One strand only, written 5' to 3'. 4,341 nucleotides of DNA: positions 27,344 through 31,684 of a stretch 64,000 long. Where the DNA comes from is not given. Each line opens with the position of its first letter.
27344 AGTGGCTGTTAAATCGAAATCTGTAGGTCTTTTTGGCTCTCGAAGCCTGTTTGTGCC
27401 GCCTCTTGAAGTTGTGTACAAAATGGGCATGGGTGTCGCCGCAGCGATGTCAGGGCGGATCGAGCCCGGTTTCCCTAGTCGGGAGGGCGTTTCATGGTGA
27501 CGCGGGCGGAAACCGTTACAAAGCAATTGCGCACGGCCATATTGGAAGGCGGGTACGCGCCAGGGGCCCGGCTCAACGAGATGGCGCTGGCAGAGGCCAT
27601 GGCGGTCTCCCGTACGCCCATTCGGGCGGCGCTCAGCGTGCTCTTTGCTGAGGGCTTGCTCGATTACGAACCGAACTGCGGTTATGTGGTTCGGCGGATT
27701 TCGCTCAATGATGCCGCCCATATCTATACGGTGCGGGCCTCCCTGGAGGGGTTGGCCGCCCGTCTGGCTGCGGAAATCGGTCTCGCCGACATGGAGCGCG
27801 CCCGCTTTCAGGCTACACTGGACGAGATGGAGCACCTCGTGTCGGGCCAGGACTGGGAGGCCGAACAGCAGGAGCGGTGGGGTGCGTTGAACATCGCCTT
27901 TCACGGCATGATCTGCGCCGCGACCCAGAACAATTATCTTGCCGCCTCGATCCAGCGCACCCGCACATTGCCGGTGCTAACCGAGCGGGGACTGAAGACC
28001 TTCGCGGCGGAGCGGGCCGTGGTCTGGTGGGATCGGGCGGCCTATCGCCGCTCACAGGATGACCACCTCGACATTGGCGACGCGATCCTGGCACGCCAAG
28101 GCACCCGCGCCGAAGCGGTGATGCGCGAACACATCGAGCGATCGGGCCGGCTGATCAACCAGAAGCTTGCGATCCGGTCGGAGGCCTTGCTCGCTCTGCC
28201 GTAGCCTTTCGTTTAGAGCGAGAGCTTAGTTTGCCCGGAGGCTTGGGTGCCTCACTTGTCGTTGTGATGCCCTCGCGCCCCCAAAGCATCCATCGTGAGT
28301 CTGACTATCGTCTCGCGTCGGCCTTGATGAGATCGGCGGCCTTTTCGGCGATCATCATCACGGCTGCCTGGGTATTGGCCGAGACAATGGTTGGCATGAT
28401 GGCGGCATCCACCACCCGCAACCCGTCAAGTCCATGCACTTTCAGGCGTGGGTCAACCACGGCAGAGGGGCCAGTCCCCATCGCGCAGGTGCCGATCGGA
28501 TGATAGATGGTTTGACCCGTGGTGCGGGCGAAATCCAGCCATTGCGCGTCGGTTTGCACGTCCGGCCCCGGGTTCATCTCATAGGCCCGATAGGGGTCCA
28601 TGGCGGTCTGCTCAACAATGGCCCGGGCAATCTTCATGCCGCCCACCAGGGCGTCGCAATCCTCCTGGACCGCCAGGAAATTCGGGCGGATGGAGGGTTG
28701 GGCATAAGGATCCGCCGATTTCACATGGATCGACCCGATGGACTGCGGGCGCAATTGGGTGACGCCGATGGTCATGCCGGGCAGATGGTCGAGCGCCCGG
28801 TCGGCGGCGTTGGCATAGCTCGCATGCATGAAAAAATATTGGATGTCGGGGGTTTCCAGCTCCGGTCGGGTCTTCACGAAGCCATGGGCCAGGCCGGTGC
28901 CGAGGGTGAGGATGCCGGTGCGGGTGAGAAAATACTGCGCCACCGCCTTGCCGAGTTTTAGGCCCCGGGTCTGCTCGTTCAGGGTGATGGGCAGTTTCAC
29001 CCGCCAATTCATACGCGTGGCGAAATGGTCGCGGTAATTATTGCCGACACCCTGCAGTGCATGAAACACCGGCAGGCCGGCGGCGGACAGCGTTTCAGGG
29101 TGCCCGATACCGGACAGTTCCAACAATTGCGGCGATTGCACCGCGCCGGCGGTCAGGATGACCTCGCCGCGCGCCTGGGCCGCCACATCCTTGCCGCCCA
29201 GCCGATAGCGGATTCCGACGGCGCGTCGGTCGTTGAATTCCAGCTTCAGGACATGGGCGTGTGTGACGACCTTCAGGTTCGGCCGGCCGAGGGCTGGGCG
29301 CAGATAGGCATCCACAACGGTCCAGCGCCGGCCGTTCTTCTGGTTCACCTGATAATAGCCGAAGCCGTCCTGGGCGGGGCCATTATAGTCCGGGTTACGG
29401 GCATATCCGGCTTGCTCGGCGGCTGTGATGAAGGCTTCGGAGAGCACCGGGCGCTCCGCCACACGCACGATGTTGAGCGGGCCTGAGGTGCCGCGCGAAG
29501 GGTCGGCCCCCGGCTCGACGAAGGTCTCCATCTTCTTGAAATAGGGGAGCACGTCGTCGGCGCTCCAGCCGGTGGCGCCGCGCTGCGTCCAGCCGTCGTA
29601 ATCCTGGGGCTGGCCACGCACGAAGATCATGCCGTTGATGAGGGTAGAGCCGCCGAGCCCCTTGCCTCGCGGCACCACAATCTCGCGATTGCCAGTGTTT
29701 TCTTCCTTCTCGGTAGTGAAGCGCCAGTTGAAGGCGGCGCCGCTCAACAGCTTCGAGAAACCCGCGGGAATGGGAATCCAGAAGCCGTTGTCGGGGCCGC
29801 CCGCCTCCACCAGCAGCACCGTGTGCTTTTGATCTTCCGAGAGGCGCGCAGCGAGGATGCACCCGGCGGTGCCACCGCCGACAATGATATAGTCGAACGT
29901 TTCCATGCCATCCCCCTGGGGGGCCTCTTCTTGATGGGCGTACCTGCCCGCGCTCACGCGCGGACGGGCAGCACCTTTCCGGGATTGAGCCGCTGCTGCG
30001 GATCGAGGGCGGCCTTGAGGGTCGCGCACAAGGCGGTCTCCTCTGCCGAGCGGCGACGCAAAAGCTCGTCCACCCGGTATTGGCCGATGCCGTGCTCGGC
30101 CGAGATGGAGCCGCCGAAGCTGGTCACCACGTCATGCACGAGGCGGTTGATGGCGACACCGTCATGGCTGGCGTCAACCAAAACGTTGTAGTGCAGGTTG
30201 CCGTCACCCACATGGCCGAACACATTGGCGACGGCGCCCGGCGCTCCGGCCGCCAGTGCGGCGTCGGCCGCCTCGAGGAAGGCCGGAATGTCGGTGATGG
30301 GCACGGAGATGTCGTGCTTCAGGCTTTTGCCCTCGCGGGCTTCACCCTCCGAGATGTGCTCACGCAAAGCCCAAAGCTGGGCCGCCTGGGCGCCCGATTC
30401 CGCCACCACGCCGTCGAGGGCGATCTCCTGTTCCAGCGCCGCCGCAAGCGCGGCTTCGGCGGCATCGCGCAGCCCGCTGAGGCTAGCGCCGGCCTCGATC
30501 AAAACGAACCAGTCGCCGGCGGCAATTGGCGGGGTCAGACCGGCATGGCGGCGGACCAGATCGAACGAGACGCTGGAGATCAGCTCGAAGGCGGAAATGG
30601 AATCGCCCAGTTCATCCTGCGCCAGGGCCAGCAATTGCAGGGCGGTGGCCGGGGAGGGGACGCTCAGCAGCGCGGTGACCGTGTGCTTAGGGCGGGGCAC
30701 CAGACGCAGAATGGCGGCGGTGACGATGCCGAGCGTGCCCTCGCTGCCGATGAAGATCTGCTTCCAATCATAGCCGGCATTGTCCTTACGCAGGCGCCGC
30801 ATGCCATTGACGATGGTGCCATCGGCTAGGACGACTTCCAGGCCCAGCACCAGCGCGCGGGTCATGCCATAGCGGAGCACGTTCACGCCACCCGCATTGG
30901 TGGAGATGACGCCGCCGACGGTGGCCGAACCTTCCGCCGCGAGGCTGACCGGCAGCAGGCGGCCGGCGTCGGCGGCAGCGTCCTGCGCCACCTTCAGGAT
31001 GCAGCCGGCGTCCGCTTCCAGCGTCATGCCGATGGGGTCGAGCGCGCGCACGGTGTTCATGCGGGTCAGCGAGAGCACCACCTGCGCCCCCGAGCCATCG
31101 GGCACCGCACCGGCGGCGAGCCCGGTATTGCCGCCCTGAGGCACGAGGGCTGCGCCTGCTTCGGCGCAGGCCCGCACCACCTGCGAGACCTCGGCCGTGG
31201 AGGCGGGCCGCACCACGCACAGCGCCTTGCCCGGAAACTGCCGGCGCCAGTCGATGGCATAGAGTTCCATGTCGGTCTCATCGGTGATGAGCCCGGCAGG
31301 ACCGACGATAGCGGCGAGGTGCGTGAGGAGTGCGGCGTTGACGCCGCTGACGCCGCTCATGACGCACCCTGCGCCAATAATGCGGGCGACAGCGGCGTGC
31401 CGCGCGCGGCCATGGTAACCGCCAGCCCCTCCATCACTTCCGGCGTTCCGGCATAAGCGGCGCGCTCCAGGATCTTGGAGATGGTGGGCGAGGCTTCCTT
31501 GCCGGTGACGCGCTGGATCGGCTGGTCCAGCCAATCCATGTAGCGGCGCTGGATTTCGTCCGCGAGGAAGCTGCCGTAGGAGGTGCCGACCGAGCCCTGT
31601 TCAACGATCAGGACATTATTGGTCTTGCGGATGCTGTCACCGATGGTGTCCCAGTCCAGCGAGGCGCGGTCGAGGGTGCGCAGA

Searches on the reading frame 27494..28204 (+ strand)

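Call 29: search_protein_families(library=pfam, proteins=[window:27494-28204:+], max_evalue=0.001)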
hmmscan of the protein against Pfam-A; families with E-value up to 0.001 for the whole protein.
window:27494-28204:+ (236 aa): 2 families
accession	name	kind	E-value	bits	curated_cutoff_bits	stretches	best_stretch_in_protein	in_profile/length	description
PF07729.17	FCD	-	8.7e-19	68.6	24.3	1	77-215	2-124/125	FCD domain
PF00392.27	GntR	-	7.3e-15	54.8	27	1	5-66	2-64/64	Bacterial regulatory proteins, gntR family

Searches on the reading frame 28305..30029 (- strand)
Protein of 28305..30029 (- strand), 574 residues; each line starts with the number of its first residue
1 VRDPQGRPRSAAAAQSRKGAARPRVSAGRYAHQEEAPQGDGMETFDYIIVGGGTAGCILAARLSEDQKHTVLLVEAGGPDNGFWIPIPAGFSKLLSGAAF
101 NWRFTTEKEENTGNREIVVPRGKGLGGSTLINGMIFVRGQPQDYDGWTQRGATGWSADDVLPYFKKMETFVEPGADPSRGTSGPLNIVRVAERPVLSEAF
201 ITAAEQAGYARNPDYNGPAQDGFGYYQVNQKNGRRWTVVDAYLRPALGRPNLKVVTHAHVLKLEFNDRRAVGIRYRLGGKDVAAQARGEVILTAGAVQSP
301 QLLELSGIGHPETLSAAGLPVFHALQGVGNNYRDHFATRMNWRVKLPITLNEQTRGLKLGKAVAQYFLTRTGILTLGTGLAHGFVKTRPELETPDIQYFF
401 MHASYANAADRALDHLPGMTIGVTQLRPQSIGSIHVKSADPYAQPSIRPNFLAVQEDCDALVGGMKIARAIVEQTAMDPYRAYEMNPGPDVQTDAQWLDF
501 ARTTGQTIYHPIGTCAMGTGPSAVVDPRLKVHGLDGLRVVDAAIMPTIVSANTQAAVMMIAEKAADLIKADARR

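Call 29: search_protein_families(library=pfam, proteins=[window:28305-30029:-], max_evalue=0.001)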
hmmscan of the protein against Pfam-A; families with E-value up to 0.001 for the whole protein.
window:28305-30029:- (574 aa): 6 families
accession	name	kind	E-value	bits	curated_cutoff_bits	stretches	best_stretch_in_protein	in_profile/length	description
PF00732.25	GMC_oxred_N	-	3.5e-50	171.3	23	1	45-336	1-217/218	GMC oxidoreductase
PF05199.19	GMC_oxred_C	-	1e-38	133.5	24.6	1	428-561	1-139/139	GMC oxidoreductase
PF00890.30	FAD_binding_2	-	1.1e-05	25.3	20.4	0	46-79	1-33/414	FAD binding domain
PF01266.30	DAO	-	3.8e-05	23.8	27.9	0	46-79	1-34/353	FAD dependent oxidoreductase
PF13450.12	NAD_binding_8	-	0.00023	21.8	21.9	1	49-77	1-28/68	NAD(P)-binding Rossmann-like domain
PF05834.18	Lycopene_cycl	-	0.00044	19.9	23.4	1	46-77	1-33/380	Lycopene cyclase protein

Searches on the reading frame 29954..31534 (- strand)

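Call 32: search_protein_families(library=pfam, proteins=[window:29954-31534:-], max_evalue=0.00001)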
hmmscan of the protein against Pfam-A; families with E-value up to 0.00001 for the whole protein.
window:29954-31534:- (526 aa): 2 families
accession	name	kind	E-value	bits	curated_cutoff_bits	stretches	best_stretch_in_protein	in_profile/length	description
PF02913.24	FAD-oxidase_C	-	9.1e-49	166.8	21.2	1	281-521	1-248/248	FAD linked oxidases, C-terminal domain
PF01565.28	FAD_binding_4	-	2.8e-34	118.2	26.4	1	105-243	2-137/139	FAD binding domain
